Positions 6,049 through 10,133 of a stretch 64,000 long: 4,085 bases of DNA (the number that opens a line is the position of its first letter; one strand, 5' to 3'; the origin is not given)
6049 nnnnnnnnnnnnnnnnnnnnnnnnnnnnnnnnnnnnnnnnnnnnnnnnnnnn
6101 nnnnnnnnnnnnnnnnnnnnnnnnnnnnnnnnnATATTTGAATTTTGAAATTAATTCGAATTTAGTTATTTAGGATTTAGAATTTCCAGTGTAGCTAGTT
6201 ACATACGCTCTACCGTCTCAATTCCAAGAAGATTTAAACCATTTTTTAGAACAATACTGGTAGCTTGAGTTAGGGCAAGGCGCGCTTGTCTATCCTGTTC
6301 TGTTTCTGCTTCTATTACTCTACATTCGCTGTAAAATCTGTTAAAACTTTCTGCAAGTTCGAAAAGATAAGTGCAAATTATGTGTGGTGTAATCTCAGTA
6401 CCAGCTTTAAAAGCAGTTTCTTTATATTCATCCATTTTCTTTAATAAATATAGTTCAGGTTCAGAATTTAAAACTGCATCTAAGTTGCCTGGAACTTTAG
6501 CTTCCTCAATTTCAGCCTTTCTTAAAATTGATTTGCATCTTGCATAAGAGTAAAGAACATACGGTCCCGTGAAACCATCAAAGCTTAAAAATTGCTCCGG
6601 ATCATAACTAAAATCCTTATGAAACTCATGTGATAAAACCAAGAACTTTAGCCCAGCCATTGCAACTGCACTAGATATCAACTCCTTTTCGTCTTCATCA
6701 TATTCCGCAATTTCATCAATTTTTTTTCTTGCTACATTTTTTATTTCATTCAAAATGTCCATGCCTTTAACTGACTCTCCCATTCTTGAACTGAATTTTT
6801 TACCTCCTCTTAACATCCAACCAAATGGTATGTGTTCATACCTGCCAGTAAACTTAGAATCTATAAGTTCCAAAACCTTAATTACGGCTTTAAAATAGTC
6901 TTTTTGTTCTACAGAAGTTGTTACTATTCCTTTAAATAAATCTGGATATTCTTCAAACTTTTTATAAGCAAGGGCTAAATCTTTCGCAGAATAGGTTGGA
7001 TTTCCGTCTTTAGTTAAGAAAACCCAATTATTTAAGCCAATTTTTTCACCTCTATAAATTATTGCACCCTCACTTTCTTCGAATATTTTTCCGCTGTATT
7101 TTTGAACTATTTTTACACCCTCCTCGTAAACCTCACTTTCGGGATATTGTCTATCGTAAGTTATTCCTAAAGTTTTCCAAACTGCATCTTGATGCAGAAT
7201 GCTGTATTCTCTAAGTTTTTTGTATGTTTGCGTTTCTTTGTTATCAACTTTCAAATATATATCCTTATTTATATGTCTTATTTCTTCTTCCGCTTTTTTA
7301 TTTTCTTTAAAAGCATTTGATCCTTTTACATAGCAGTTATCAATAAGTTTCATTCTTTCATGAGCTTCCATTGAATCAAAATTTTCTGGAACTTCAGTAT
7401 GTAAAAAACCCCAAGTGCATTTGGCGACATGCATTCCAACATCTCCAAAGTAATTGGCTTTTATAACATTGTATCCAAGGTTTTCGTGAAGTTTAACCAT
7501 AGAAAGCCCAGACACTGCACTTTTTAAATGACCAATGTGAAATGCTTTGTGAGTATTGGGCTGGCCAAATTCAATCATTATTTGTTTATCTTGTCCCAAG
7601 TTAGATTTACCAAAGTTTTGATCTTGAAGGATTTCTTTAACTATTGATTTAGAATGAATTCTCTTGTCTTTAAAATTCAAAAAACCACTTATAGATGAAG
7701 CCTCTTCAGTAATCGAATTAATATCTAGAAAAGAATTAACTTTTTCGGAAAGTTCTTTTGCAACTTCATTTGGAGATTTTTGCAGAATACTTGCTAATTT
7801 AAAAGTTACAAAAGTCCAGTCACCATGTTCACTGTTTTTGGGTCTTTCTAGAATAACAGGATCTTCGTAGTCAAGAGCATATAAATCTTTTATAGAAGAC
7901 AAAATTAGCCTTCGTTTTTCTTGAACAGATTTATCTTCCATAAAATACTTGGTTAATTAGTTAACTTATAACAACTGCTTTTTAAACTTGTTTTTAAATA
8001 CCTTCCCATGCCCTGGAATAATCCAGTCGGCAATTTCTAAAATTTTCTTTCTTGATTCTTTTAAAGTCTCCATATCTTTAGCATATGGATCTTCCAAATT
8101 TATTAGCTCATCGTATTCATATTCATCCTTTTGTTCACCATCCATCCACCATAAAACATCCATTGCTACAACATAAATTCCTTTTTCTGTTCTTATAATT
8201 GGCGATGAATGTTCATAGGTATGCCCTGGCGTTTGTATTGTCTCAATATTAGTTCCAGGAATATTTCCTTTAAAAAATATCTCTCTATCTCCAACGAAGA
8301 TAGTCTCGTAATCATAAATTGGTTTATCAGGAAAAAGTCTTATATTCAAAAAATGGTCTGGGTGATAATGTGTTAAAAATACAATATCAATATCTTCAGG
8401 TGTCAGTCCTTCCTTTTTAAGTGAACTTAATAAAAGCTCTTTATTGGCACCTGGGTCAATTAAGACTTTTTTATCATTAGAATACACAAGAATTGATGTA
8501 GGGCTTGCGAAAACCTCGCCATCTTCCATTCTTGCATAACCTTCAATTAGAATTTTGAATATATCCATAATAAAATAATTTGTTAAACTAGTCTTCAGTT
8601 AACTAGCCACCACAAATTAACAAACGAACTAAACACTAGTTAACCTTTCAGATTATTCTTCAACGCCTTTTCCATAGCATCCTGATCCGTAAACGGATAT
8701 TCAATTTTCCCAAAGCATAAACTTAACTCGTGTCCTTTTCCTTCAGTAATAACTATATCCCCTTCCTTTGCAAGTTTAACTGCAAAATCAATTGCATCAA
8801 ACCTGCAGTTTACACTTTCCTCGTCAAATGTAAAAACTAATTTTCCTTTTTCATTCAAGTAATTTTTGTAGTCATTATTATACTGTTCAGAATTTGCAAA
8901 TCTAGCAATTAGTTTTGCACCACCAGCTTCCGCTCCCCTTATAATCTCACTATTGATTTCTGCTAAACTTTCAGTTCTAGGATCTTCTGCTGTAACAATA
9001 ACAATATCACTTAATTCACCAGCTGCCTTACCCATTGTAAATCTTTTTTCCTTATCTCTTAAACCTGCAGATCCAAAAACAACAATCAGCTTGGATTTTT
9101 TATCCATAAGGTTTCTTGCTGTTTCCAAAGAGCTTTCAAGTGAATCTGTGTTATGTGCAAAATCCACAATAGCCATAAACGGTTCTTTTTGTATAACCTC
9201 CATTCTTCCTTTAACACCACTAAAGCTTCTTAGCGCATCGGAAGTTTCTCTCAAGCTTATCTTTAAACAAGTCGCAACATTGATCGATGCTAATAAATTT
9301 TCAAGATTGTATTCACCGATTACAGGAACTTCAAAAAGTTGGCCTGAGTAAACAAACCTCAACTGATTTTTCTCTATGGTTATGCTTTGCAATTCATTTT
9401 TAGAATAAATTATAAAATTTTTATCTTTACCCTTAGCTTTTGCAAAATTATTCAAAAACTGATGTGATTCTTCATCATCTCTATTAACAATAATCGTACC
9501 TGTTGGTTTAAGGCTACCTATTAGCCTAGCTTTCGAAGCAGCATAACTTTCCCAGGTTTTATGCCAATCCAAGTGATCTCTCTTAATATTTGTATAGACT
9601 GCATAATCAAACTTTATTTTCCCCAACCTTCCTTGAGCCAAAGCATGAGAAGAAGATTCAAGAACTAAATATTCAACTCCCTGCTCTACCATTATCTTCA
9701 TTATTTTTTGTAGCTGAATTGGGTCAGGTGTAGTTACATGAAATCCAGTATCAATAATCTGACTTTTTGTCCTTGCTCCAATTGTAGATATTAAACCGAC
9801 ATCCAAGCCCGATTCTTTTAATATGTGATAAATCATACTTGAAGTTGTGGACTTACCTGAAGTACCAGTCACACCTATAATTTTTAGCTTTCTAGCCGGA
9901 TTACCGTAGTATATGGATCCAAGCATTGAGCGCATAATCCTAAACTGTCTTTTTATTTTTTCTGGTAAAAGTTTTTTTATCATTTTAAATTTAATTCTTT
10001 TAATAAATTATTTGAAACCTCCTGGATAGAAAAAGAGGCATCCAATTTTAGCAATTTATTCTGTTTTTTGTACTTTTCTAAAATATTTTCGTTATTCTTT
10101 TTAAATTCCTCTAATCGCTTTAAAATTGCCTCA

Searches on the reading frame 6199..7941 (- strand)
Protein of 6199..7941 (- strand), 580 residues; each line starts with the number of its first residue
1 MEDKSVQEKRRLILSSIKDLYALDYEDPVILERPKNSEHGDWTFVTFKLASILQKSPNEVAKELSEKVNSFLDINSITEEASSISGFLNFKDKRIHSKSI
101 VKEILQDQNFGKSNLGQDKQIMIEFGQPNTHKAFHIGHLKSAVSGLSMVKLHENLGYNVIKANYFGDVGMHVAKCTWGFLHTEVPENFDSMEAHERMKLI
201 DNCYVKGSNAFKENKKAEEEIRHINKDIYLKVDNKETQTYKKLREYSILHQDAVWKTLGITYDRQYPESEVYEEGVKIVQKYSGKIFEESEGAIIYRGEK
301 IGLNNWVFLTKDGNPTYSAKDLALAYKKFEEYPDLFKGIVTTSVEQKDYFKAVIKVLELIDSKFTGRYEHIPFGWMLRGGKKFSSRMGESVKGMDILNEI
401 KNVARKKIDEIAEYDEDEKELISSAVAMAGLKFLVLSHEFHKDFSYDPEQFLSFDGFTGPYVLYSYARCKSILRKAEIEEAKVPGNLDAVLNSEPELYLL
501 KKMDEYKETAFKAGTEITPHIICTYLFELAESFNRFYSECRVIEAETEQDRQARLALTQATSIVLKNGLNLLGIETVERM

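Call 77: search_protein_families(library=pfam, proteins=[window:6199-7941:-], max_evalue=0.00001)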
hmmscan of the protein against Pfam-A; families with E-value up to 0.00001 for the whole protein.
window:6199-7941:- (580 aa): 3 families
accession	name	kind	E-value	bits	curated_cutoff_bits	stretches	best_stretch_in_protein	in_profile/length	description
PF00750.26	tRNA-synt_1d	-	5.4e-38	131.3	23.3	1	101-447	2-348/349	tRNA synthetases class I (R), catalytic domain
PF05746.21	DALR_1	-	1.9e-35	121.9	22.3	1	462-580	1-117/117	DALR anticodon binding domain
PF03485.21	Arg_tRNA_synt_N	-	1.1e-09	39.2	21.5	1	11-91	5-84/85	Arginyl tRNA synthetase N terminal domain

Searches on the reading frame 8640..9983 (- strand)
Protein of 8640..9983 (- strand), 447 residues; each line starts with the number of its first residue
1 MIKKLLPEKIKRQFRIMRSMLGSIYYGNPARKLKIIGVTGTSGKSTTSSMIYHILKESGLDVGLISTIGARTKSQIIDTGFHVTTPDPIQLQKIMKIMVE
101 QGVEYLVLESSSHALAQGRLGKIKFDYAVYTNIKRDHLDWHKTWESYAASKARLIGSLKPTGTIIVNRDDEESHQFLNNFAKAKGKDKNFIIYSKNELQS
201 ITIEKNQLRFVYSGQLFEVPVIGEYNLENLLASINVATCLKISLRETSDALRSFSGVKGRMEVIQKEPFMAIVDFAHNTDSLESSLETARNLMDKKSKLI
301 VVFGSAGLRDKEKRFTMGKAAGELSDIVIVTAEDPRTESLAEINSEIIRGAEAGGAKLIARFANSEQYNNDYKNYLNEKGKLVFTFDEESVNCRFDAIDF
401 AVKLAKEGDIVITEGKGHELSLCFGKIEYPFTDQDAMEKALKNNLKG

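Call 77: search_protein_families(library=pfam, proteins=[window:8640-9983:-], max_evalue=0.00001)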
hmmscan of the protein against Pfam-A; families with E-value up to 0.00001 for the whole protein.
window:8640-9983:- (447 aa): 2 families
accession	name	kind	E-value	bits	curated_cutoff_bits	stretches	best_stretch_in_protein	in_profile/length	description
PF08245.18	Mur_ligase_M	-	1.4e-48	165.9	24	1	38-237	1-200/200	Mur ligase middle domain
PF02875.26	Mur_ligase_C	-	3.8e-23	83.1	28.4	1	259-417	1-127/127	Mur ligase, glutamate ligase domain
